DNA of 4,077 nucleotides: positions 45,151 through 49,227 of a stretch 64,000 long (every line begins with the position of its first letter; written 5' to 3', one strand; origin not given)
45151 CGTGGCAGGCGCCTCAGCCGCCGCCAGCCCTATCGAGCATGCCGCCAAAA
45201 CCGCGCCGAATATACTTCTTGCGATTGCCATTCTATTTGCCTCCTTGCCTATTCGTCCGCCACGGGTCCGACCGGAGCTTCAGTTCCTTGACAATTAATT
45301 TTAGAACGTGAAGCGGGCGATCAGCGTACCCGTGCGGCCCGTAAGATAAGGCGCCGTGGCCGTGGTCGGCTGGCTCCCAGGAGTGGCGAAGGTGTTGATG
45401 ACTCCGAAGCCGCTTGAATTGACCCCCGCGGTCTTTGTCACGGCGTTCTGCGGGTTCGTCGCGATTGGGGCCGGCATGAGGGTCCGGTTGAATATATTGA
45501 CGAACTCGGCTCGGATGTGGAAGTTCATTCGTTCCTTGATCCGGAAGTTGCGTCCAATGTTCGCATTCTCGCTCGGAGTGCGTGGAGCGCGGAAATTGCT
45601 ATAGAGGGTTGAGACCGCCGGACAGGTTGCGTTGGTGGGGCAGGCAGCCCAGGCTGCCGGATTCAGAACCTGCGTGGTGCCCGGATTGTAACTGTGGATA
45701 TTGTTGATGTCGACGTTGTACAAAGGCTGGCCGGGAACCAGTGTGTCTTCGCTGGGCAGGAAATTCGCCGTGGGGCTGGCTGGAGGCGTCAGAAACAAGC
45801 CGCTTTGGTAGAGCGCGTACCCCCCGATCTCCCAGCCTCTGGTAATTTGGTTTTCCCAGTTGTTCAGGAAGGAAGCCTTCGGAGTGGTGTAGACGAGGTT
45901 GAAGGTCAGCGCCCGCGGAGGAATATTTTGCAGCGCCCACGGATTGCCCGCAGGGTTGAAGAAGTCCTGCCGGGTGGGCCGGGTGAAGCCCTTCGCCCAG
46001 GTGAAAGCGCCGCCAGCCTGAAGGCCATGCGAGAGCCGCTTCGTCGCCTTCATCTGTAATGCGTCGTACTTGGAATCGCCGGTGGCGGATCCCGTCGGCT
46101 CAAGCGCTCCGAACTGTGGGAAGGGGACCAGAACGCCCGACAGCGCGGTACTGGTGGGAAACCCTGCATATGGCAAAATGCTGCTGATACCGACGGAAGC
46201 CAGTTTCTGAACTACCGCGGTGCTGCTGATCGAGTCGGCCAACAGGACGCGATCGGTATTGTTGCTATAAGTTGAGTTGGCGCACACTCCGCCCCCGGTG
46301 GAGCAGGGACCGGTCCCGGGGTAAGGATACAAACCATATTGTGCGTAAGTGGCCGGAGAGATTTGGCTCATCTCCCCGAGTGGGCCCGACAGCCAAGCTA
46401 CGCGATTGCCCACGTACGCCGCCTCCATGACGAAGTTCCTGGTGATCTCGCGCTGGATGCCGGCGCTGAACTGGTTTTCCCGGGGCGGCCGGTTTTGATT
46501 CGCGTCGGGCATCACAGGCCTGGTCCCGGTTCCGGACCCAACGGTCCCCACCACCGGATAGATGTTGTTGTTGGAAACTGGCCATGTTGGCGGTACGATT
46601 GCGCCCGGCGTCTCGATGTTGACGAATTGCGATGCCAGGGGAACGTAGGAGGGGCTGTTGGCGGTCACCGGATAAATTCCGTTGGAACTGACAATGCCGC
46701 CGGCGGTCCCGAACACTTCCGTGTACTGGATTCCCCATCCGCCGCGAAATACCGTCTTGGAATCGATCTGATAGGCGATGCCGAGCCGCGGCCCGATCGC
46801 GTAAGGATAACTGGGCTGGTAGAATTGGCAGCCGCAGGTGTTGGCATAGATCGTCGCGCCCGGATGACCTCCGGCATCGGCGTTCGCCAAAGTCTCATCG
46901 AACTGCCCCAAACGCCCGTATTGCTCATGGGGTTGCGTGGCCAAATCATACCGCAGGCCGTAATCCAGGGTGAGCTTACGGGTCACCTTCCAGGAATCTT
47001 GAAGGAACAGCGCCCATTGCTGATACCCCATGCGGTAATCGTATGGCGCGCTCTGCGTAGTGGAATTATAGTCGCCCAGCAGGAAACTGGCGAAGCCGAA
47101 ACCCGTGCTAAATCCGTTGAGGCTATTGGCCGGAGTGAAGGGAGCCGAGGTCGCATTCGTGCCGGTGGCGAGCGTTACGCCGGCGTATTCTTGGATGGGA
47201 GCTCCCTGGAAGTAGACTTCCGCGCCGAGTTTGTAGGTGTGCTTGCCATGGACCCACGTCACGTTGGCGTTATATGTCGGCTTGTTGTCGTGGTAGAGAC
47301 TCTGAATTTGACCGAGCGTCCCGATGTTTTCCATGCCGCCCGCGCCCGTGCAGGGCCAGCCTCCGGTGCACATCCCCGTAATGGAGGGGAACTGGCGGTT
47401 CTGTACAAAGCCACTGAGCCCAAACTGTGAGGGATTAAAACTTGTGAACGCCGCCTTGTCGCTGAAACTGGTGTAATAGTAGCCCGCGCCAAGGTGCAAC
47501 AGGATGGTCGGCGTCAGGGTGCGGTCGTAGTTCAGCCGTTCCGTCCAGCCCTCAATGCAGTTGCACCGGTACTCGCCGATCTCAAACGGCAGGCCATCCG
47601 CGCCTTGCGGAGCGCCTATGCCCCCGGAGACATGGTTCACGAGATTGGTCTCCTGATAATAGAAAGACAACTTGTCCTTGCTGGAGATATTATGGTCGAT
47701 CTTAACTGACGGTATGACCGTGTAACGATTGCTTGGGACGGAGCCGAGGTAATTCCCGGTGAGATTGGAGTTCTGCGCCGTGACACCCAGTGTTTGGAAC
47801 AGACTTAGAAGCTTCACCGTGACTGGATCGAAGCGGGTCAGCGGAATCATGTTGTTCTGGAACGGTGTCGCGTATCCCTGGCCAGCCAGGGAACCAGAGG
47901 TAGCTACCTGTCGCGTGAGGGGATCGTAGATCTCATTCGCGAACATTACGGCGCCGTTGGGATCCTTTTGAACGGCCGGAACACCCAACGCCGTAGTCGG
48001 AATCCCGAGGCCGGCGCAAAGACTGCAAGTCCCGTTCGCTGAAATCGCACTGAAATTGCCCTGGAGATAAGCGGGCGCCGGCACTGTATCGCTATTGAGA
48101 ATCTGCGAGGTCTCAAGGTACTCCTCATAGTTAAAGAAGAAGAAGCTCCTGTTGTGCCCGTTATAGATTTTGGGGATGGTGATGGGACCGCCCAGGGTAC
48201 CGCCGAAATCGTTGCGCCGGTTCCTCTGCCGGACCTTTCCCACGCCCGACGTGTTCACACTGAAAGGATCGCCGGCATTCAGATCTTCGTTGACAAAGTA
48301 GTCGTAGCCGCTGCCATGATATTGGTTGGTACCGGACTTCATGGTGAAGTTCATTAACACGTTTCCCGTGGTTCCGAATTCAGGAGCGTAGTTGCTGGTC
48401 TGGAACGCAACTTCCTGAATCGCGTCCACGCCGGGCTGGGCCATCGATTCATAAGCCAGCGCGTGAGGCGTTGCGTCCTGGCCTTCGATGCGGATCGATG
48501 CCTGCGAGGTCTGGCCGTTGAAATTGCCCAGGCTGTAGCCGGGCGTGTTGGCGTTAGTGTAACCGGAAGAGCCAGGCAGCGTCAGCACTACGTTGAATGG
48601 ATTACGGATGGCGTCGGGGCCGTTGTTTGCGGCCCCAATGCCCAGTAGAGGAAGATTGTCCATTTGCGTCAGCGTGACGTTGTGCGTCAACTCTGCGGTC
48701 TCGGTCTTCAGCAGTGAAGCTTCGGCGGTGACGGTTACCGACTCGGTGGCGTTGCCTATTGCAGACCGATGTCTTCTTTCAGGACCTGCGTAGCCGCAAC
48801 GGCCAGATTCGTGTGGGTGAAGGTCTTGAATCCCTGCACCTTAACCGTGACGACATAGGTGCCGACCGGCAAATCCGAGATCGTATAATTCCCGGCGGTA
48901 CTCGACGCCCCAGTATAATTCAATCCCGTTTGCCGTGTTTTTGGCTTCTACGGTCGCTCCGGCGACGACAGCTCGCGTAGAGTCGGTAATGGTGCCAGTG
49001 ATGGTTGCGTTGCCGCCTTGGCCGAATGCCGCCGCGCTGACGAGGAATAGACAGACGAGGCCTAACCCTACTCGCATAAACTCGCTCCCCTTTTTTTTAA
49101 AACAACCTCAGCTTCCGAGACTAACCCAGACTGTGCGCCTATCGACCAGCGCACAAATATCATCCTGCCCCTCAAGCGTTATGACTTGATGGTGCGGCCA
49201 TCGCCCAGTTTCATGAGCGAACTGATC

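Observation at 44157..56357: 12-kb same-strand cluster of uncharacterised families around a TonB-dependent receptor: candidate novel uptake or redox system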

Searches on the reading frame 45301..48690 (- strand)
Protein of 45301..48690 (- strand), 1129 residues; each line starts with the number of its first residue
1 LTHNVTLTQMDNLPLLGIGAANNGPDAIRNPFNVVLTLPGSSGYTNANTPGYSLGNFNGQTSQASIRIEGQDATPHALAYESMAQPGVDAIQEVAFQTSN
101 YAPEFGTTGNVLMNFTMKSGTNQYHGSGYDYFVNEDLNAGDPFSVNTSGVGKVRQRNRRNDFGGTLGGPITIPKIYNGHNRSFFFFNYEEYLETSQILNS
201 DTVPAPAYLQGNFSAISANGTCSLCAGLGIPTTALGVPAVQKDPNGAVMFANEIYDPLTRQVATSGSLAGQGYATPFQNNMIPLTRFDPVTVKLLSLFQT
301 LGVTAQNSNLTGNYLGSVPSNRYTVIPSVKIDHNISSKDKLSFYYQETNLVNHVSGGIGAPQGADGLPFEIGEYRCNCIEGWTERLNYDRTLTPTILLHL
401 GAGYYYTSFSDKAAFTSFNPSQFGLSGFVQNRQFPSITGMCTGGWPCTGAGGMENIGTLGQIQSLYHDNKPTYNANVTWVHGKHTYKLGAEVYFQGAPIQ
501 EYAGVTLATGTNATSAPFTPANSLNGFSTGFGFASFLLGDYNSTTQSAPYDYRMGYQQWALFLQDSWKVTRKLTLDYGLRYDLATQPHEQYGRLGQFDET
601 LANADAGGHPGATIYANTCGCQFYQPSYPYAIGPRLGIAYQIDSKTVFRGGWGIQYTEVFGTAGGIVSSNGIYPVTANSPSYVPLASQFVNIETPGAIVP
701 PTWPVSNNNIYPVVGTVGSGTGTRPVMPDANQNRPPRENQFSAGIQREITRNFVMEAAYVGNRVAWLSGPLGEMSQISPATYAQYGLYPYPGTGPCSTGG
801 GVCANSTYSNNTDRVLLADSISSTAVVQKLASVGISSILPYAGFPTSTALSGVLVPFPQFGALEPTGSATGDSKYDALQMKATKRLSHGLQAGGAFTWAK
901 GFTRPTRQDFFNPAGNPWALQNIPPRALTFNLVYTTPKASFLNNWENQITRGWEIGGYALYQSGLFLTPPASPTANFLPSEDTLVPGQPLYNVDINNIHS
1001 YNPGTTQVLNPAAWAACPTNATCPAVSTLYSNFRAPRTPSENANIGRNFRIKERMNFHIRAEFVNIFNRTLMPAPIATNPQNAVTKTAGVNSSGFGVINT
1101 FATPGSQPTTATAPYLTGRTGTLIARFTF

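Call 4: search_protein_families(library=ncbifam, proteins=[window:45301-48690:-], max_evalue=0.01)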
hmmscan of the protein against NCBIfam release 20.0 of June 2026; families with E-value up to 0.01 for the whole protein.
window:45301-48690:- (1129 aa): 2 families
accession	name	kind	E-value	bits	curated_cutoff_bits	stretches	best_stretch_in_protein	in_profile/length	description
NF010010.0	PRK13483.1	equivalog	0.0012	17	927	1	491-584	306-397/660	ligand-gated channel protein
NF049945.1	TonB_dep_FCYXU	equivalog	0.0027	16.4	825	1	551-584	375-408/697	TonB-dependent receptor, FCYXU motif-type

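Call 106: search_protein_families(library=pfam, proteins=[window:45301-48690:-], max_evalue=0.01)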
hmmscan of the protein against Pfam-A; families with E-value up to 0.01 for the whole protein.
window:45301-48690:- (1129 aa): 2 families
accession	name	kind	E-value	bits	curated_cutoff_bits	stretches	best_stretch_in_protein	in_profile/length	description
PF25183.1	OMP_b-brl_4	-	4e-137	459.3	30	1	116-1100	1-829/838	Outer membrane beta barrel domain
PF00593.30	TonB_dep_Rec_b-barrel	-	1.5e-05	25.5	27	1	378-657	57-242/436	TonB dependent receptor-like, beta-barrel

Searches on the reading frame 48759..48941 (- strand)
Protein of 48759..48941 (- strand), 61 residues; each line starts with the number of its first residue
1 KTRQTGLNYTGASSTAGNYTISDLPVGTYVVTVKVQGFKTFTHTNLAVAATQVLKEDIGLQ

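Call 106: search_protein_families(library=pfam, proteins=[window:48759-48941:-], max_evalue=0.01)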
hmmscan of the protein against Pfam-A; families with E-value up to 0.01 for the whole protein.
window:48759-48941:- (61 aa): 5 families
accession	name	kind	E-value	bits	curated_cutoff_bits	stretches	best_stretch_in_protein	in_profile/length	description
PF13620.12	CarboxypepD_reg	-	1.2e-10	42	32.3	1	3-60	24-81/82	Carboxypeptidase regulatory-like domain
PF13715.12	CarbopepD_reg_2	-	0.00029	21.2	32.2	1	11-43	28-60/88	CarboxypepD_reg-like domain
PF08308.17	PEGA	-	0.00054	20.3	20.8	1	18-44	26-52/71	PEGA domain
PF14686.12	fn3_3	-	0.0016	18.6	24.4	1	5-52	23-71/75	Polysaccharide lyase family 4, domain II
PF16967.11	TcfC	-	0.009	16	29.4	0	18-44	33-61/68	E-set like domain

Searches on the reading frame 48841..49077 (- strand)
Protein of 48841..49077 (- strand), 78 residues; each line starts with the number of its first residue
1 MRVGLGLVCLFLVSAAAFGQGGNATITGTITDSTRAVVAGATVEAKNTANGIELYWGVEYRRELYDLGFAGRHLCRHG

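Call 99: find_encoding_contigs(protein=window:48841-49077:-, flank=2000, max_places=8)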
Protein window:48841-49077:- (78 aa): no gene with exactly this product is on record in the collection.

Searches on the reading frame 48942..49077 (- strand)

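Call 106: search_protein_families(library=pfam, proteins=[window:48942-49077:-], max_evalue=0.01)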
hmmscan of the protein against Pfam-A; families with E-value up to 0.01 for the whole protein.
window:48942-49077:- (45 aa): 1 family
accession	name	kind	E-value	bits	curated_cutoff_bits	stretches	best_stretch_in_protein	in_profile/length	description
PF13620.12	CarboxypepD_reg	-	0.0021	18.8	32.3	1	25-45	1-21/82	Carboxypeptidase regulatory-like domain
